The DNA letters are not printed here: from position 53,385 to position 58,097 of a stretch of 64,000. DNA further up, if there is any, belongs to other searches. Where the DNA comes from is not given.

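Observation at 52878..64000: Candidate novel system: tandem giant-kinase-plus-partner cassettes in one operon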

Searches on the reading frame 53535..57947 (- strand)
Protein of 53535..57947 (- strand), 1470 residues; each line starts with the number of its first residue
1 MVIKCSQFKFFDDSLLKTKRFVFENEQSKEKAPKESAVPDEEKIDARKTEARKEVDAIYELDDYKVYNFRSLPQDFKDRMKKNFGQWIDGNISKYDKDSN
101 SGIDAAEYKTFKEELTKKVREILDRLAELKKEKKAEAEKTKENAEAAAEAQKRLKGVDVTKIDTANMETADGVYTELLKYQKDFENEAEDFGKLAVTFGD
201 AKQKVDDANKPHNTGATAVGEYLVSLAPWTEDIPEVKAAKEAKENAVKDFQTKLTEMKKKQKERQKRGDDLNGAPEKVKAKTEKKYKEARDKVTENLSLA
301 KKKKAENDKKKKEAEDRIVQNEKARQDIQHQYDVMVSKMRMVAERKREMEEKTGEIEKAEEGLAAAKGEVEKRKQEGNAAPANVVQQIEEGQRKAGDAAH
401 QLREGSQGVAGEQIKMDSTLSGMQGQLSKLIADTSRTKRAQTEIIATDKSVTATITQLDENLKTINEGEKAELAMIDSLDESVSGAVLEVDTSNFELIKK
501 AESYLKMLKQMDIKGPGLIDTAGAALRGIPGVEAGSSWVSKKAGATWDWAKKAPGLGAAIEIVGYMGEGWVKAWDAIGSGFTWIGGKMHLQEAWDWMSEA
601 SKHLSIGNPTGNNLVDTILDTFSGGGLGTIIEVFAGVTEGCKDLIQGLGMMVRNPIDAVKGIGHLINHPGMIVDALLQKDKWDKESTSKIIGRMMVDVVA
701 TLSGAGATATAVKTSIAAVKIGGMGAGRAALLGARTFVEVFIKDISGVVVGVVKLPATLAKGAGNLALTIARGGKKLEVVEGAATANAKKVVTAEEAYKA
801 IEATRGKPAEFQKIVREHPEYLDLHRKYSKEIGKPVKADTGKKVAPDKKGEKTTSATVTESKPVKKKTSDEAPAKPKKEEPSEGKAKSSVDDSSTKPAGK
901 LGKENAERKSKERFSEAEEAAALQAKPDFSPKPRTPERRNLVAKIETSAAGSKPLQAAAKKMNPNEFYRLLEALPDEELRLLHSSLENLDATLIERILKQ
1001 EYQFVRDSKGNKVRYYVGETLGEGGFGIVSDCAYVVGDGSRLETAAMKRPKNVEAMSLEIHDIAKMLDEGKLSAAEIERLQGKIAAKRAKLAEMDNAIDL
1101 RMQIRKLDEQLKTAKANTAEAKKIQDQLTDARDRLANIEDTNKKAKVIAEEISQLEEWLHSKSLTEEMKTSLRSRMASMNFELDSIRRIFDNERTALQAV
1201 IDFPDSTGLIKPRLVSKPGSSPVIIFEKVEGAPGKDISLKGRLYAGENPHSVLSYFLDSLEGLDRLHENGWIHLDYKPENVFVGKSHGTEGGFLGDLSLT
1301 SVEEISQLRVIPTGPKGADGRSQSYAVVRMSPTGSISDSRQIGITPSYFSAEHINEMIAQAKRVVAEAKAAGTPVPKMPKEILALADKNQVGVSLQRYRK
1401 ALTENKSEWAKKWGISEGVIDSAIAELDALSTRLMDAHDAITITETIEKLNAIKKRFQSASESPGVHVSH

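Call 5: search_protein_families(library=pfam, proteins=[window:53535-57947:-], max_evalue=1)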
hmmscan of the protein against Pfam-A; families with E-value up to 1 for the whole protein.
window:53535-57947:- (1470 aa): 5 families
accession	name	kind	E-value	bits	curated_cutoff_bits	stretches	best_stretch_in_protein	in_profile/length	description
PF00069.31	Pkinase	-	0.00051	20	31.7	1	1251-1284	99-132/263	Protein kinase domain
PF12993.12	DUF3877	-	0.0022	18.4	27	1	1083-1195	11-123/173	Domain of unknown function, E. rectale Gene description (DUF3877)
PF22835.1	TEX13B-like_middle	-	0.025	15.3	27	0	349-399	20-71/110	Testis-expressed protein 13B-like, middle domain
PF17125.10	Methyltr_RsmF_N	-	0.19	12.6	34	1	72-119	1-48/86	N-terminal domain of 16S rRNA methyltransferase RsmF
PF01843.25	DIL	-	0.3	11.7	24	0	1143-1175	28-62/105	DIL domain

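Call 10: find_homologous_proteins(query=window:53535-57947:-)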
Query window:53535-57947:- (1470 aa): 13 proteins with E <= 0.001 among 8000 candidates.
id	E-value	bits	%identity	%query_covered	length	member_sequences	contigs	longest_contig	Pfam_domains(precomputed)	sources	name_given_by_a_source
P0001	0.0e+0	3167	99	100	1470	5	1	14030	-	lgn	-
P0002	0.0e+0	2261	70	100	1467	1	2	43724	-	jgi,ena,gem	-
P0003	0.0e+0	1985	64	100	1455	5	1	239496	-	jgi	jgi:serine/threonine protein kinase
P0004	0.0e+0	1984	65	100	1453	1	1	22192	-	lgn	-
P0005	0.0e+0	1260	51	73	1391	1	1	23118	-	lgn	-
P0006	0.0e+0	1235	48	74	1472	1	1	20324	-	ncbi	-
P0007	0.0e+0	1100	41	98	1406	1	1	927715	-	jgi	jgi:hypothetical protein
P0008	0.0e+0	1096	46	71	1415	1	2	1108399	-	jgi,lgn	jgi:hypothetical protein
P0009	0.0e+0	1085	43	72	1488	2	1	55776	-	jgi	jgi:hypothetical protein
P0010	0.0e+0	1065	41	100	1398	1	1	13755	-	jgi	jgi:hypothetical protein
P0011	7.5e-291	987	45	71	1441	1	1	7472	-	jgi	-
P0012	1.2e-222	761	45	56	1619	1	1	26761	PF00990.27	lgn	-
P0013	7.1e-191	655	37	71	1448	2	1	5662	-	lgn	-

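Call 11: find_encoding_contigs(protein=P0008, flank=10000, max_places=2)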
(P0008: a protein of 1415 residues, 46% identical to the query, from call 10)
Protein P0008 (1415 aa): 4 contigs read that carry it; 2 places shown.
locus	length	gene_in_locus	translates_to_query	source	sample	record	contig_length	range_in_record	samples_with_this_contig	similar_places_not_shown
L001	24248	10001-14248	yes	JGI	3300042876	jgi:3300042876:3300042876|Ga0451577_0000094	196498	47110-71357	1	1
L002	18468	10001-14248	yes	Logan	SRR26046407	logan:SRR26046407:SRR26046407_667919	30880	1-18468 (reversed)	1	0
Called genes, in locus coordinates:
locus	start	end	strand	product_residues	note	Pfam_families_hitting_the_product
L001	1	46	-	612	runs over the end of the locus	PF05157:MshEN, PF20720:nSTAND3 (faint), PF00437:T2SSE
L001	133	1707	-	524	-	-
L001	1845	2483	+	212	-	PF00383:dCMP_cyt_deam_1, PF14437:MafB19-deam (faint)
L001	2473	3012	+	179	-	PF13238:AAA_18 (weak)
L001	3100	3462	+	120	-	-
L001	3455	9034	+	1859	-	-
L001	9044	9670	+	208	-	-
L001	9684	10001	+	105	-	-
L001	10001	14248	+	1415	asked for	-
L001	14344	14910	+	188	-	-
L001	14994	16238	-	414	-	PF08529:NusA_N, PF13184:KH_NusA_1st, PF26594:KH_NusA_2nd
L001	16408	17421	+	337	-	-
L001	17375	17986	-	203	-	PF21982:RecX_HTH1 (faint), PF02631:RecX_HTH2, PF21981:RecX_HTH3 (faint)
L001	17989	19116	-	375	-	PF00154:RecA_N, PF08423:Rad51, PF06745:ATPase (weak), PF01637:ATPase_2 (weak), PF27531:MT3502_N (weak), PF21096:RecA_C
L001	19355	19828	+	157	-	-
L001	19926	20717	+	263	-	PF00149:Metallophos, PF13277:YmdB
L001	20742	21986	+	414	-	PF22694:CtpB_N-like, PF00595:PDZ, PF13180:PDZ_2, PF17820:PDZ_6, PF03572:Peptidase_S41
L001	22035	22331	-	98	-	PF00486:Trans_reg_C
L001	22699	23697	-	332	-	PF01641:SelR, PF01625:PMSR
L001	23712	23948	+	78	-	-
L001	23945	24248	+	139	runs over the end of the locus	PF03479:PCC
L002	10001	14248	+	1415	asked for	-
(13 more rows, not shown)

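Call 12: find_encoding_contigs(protein=P0007, flank=10000, max_places=2)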
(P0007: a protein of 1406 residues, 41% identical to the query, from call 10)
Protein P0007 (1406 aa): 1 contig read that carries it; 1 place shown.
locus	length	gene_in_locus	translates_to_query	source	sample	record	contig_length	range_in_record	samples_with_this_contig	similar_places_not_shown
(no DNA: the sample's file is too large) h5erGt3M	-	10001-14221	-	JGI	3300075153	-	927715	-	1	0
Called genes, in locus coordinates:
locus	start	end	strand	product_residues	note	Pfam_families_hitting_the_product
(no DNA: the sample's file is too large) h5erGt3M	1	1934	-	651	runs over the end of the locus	PF05157:MshEN, PF00437:T2SSE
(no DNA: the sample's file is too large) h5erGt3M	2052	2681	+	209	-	PF00383:dCMP_cyt_deam_1, PF14437:MafB19-deam (faint)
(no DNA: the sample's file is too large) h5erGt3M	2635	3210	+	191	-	PF13238:AAA_18 (weak), PF13207:AAA_17 (weak)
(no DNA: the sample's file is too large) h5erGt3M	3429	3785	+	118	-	-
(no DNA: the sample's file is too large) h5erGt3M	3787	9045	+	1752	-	-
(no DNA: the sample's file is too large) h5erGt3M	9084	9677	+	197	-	-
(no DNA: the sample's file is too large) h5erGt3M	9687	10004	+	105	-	-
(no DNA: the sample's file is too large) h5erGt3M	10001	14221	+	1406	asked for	-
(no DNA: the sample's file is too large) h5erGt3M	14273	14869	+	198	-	-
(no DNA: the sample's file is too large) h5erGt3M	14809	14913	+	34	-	-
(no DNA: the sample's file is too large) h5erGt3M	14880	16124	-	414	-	PF08529:NusA_N, PF13184:KH_NusA_1st, PF26594:KH_NusA_2nd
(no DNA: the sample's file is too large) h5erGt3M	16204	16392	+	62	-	-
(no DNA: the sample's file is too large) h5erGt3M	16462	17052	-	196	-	PF02631:RecX_HTH2, PF21981:RecX_HTH3 (weak)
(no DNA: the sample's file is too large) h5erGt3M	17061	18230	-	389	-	PF00154:RecA_N, PF08423:Rad51, PF06745:ATPase (weak), PF01637:ATPase_2 (weak), PF27531:MT3502_N (weak), PF21096:RecA_C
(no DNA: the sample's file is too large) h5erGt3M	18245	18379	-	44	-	-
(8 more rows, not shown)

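Call 14: find_related_loci(query=A1, collection=genome_contigs, flank=10000)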
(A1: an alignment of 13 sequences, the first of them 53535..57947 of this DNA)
Query A1 (1470 aa) in genome_contigs; peptide patterns used: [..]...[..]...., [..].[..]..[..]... (x = any residue, [..] = any of these).
84 stretches matched a pattern, but none encodes a relative of the query by tblastn (E <= 1e-3).

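Call 18: find_encoding_contigs(protein=P0012, flank=10000, max_places=1)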
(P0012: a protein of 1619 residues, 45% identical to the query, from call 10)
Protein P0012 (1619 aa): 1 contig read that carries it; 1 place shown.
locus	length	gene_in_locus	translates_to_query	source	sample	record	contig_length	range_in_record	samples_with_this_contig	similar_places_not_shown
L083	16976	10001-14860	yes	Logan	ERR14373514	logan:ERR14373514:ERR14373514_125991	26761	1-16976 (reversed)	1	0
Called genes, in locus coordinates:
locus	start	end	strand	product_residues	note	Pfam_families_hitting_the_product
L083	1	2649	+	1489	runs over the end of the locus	-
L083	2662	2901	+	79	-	-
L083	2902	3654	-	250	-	PF12146:Hydrolase_4 (faint)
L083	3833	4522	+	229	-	PF03193:RsgA_GTPase (faint), PF00005:ABC_tran, PF02463:SMC_N (weak), PF13304:AAA_21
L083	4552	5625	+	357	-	PF00586:AIRS, PF02769:AIRS_C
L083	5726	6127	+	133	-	-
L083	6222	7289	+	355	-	PF02481:DNA_processg_A, PF17782:WHD_DprA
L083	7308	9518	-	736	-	PF05157:MshEN, PF00437:T2SSE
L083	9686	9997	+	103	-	-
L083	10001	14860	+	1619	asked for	PF00990:GGDEF (weak)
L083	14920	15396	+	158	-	-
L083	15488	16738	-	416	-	PF08529:NusA_N, PF00575:S1 (faint), PF13184:KH_NusA_1st, PF26594:KH_NusA_2nd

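Call 19: find_encoding_contigs(protein=P0003, flank=10000, max_places=1)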
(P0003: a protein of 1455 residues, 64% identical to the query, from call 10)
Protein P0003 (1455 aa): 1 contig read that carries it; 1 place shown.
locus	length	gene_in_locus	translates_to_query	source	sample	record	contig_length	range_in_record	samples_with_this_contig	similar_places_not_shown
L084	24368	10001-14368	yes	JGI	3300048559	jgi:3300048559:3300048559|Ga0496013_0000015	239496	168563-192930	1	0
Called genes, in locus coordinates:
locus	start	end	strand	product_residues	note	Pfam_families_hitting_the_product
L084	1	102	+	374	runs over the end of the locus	PF02481:DNA_processg_A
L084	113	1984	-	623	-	PF05157:MshEN, PF13173:AAA_14 (faint), PF00437:T2SSE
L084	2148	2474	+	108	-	-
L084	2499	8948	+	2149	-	-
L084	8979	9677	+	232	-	-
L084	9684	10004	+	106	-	-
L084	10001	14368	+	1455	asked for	-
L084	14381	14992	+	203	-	-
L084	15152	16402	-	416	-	PF08529:NusA_N, PF13184:KH_NusA_1st, PF26594:KH_NusA_2nd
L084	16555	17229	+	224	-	-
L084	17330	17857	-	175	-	PF21982:RecX_HTH1 (faint), PF02631:RecX_HTH2, PF21981:RecX_HTH3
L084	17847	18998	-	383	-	PF00154:RecA_N, PF08423:Rad51, PF06745:ATPase, PF01637:ATPase_2 (weak), PF27531:MT3502_N, PF21096:RecA_C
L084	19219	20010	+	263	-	PF00149:Metallophos, PF13277:YmdB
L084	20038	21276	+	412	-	PF22694:CtpB_N-like, PF00595:PDZ, PF13180:PDZ_2, PF17820:PDZ_6, PF03572:Peptidase_S41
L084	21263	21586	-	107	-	PF00486:Trans_reg_C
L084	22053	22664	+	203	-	PF28474:DUF8412, PF13376:OmdA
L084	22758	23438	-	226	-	PF00881:Nitroreductase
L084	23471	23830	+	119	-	PF01638:HxlR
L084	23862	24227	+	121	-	PF04993:TfoX_N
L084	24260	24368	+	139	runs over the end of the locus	PF08818:DUF1801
